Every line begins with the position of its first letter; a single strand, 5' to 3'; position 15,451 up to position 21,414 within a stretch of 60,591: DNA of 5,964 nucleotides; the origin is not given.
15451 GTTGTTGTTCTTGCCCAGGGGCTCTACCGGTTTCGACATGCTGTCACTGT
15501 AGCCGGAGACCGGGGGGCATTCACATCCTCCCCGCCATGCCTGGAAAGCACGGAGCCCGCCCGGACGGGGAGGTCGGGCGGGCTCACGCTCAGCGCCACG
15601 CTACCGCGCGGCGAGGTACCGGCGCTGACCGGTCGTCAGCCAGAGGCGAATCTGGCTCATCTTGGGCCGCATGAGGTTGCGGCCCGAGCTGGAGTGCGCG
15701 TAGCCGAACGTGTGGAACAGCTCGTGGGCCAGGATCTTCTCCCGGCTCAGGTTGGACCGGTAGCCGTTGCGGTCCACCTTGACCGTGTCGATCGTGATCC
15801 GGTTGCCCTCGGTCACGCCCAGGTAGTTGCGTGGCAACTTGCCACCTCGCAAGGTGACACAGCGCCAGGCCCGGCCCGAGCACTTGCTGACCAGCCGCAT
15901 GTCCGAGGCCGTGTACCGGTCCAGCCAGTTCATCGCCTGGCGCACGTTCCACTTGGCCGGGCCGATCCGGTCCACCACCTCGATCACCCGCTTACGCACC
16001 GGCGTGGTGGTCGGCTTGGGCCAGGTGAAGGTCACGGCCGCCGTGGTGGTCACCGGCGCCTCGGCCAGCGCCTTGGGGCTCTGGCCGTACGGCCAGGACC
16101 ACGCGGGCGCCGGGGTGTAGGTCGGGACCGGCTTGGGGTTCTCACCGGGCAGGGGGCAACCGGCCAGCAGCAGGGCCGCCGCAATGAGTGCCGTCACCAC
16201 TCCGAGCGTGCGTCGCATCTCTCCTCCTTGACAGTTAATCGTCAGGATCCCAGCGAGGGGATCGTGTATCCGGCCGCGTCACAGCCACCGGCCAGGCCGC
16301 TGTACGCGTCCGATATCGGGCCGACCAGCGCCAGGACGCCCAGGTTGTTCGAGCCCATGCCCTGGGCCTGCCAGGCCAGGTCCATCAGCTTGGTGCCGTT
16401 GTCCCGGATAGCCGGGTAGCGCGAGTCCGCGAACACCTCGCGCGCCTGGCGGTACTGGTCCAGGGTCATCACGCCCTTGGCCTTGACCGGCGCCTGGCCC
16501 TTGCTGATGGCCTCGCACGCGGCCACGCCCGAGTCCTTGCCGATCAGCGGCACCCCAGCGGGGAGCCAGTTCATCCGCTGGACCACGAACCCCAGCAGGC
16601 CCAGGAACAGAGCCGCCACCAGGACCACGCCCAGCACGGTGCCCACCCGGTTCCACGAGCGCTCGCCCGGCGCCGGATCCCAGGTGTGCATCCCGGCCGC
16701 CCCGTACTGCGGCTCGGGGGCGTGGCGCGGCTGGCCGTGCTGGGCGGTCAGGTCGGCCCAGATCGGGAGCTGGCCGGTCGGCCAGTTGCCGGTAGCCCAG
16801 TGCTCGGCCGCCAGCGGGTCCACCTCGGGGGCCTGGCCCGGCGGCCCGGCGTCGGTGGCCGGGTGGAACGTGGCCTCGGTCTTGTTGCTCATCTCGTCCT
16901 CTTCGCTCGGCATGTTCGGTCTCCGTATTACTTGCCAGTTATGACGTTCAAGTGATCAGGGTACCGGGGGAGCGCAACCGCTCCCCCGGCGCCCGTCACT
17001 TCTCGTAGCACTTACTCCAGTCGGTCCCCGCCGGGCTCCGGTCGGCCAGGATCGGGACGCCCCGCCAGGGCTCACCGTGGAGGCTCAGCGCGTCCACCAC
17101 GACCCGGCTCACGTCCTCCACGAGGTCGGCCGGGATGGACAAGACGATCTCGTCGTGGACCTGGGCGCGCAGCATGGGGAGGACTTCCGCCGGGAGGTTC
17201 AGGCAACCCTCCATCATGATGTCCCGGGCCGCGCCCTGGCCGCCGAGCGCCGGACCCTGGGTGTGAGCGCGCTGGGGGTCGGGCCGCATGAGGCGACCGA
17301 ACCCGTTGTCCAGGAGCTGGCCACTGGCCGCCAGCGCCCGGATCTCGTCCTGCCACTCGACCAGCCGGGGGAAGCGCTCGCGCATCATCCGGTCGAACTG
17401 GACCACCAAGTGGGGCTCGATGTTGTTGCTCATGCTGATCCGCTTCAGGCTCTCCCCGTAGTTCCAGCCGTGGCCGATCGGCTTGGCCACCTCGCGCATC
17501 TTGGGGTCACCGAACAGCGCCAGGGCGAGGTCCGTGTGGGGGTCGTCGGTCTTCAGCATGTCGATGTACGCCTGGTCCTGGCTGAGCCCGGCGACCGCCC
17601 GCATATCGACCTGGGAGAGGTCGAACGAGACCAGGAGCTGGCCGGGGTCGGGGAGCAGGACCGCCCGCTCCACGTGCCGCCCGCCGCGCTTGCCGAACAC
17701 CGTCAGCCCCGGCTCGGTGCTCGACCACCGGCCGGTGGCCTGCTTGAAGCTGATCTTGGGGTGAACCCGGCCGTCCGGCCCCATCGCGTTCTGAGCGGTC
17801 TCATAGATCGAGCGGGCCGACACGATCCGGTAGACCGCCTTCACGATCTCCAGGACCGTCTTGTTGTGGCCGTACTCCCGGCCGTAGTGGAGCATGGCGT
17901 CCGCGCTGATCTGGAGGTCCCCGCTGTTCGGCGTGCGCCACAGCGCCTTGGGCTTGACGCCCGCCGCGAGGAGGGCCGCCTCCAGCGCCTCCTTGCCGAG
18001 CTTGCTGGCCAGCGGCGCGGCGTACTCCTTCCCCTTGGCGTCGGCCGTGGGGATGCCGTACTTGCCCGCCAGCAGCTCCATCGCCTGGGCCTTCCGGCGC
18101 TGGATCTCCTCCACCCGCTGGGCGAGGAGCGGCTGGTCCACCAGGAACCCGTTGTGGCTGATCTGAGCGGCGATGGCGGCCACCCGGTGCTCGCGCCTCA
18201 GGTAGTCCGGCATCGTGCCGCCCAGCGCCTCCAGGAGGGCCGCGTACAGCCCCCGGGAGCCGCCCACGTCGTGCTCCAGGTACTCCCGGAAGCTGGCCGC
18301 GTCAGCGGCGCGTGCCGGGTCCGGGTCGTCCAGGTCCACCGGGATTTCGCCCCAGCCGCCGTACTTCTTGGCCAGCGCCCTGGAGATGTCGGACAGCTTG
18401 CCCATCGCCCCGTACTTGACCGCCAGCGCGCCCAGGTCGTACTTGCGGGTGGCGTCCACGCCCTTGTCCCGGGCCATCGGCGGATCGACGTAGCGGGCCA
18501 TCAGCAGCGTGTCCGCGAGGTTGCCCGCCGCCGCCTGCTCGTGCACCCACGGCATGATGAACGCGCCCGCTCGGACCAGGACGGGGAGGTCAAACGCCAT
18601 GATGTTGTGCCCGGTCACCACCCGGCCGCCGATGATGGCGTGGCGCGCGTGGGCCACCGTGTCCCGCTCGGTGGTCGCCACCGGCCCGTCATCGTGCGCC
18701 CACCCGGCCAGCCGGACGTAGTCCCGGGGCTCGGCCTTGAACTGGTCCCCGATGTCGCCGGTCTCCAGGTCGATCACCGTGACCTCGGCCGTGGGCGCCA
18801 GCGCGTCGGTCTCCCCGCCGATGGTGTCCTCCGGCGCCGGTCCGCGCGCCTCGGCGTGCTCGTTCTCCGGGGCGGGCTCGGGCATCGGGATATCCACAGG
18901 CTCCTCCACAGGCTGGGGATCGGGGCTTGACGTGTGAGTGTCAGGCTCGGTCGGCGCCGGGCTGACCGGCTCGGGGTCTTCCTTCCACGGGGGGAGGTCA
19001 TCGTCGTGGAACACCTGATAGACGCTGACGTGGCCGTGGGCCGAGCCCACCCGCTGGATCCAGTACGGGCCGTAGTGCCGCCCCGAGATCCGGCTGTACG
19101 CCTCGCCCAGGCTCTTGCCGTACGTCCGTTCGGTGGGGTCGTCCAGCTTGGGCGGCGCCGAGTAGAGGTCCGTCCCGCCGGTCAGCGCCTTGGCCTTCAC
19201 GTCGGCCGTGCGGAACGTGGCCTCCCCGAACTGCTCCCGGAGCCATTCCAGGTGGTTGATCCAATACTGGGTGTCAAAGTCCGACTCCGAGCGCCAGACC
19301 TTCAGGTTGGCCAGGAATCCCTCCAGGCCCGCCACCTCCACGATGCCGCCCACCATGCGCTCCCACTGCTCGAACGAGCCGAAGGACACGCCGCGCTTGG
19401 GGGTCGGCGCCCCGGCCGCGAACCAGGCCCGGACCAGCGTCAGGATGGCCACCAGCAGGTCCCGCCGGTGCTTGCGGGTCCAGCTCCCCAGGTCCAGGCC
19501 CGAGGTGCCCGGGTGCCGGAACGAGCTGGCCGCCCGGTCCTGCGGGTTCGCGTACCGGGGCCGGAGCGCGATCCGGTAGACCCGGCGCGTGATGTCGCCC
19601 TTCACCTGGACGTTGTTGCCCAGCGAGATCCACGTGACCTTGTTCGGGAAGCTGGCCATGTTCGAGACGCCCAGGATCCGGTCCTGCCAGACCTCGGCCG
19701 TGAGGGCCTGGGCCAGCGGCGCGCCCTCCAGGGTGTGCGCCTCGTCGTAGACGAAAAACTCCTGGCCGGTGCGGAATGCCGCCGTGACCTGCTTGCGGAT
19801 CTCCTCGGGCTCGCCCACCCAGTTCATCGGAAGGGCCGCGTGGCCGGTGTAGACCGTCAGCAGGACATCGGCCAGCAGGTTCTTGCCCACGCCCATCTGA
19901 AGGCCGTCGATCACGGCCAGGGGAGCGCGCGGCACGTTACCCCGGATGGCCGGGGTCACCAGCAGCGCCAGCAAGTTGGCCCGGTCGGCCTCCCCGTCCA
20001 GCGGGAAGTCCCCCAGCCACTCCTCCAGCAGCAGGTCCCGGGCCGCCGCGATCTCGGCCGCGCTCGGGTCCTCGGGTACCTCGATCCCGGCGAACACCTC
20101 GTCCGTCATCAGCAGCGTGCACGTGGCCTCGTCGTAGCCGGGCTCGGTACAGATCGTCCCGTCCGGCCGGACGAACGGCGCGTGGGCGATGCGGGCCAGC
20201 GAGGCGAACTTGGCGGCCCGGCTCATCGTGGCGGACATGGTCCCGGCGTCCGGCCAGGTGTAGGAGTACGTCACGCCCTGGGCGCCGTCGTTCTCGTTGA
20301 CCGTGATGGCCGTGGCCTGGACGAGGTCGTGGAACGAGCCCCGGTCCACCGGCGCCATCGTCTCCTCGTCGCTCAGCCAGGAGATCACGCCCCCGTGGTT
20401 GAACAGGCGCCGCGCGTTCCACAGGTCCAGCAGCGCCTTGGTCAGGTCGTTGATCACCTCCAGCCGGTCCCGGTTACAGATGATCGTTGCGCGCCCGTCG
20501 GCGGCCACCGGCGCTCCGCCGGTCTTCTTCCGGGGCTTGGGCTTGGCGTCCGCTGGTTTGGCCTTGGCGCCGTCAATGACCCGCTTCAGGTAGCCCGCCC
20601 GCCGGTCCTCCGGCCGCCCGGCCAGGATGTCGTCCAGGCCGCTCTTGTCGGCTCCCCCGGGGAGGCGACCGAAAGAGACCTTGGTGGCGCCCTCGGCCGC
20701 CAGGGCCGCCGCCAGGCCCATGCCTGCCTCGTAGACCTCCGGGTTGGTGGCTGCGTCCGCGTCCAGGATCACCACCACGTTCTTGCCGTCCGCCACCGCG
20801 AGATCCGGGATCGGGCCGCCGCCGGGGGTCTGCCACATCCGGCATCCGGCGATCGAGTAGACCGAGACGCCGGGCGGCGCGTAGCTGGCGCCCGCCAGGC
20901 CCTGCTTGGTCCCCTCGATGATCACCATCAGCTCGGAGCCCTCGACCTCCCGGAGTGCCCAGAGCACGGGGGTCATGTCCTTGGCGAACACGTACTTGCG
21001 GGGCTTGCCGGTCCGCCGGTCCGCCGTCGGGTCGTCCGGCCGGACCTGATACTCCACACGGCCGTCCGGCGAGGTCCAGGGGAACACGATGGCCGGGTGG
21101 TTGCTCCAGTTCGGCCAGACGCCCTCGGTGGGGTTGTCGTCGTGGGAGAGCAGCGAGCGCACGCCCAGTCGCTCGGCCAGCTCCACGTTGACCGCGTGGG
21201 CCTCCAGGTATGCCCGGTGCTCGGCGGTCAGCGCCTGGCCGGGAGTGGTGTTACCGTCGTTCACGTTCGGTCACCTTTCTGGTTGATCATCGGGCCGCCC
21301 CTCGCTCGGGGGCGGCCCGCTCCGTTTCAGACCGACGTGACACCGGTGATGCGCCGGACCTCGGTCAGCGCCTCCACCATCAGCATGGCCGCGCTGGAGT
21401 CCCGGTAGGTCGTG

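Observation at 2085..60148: An 18-bp dyad, TTGAC-N8-GTCAA, occurs far above chance and is written into coding sequence with rare codons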

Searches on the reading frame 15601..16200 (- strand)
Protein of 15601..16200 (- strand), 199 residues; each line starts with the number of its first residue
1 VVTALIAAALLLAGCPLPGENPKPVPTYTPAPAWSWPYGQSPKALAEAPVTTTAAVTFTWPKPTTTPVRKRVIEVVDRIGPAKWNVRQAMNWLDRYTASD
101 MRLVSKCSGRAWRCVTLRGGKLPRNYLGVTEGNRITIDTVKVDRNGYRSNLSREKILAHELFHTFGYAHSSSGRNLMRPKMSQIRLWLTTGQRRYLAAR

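Call 55: search_protein_families(library=pfam, max_evalue=0.01, proteins=[window:15601-16200:-])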
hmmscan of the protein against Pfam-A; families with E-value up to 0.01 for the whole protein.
window:15601-16200:- (199 aa): 1 family
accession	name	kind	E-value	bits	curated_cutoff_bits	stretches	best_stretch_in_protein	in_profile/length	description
PF00413.30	Peptidase_M10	-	0.0031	17.8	24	1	148-182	103-137/159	Matrixin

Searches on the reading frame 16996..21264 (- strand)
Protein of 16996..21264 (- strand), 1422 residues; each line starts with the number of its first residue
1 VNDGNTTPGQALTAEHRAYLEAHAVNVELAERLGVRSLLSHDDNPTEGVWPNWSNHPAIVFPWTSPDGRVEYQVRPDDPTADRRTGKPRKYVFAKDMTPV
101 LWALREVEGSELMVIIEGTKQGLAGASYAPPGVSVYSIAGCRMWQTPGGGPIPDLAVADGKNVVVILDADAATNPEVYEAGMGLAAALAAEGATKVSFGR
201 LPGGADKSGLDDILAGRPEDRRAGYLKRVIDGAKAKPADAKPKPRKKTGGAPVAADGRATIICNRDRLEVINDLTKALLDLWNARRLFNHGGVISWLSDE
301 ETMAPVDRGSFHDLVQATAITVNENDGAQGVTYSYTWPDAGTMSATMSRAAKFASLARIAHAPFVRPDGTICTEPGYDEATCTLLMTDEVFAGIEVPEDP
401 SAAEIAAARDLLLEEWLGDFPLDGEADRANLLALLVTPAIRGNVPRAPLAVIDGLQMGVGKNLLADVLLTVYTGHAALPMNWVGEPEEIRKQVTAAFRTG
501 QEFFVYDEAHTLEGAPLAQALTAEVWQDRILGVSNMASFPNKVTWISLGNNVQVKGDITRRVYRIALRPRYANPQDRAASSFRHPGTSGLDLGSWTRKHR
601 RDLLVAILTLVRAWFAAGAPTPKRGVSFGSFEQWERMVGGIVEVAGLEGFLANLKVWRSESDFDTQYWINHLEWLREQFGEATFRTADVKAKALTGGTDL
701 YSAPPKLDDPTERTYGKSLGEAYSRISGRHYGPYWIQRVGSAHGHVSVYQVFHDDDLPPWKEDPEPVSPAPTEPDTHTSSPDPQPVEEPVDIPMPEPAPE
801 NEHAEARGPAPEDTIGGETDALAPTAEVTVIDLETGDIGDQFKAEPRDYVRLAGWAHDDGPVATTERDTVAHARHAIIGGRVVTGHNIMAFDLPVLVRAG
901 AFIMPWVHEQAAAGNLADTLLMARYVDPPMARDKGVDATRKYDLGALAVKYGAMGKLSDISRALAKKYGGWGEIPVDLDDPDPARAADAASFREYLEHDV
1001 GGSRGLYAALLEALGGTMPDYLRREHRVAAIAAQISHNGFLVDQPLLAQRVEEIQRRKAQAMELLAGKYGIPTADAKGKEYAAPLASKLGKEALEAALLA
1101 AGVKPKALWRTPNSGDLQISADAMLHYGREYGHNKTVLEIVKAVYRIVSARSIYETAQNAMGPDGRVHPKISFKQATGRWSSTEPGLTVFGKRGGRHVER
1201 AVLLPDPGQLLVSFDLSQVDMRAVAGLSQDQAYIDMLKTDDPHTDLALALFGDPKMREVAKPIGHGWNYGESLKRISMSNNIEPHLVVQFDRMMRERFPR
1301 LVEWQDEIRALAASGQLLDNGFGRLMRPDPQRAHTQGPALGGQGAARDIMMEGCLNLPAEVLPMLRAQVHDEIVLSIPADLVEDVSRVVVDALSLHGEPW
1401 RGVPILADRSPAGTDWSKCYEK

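Call 41: find_related_loci(query=window:16996-21264:-, collection=viral_contigs, flank=10000)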
Query window:16996-21264:- (1422 aa) in viral_contigs; peptide patterns used: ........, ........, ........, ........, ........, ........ (x = any residue, [..] = any of these).
5 stretches matched a pattern; 4 encode a relative of the query (tblastn E <= 1e-3); 4 distinct loci.
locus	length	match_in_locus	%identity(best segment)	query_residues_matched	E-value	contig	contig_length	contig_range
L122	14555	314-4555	64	10-1422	0e+0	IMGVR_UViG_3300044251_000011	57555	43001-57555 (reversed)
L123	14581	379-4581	65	12-1422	0e+0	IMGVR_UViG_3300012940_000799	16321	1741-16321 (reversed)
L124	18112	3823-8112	73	2-1422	0e+0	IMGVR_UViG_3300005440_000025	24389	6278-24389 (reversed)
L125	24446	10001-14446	70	12-1422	0e+0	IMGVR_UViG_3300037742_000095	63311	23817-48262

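Call 56: search_protein_families(library=pfam, max_evalue=0.01, proteins=[window:16996-21264:-])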
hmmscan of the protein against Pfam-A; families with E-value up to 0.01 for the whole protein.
window:16996-21264:- (1422 aa): 1 family
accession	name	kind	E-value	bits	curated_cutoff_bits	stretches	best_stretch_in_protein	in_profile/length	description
PF00476.26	DNA_pol_A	-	1.8e-23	83.6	34.3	1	1149-1408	87-372/381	DNA polymerase family A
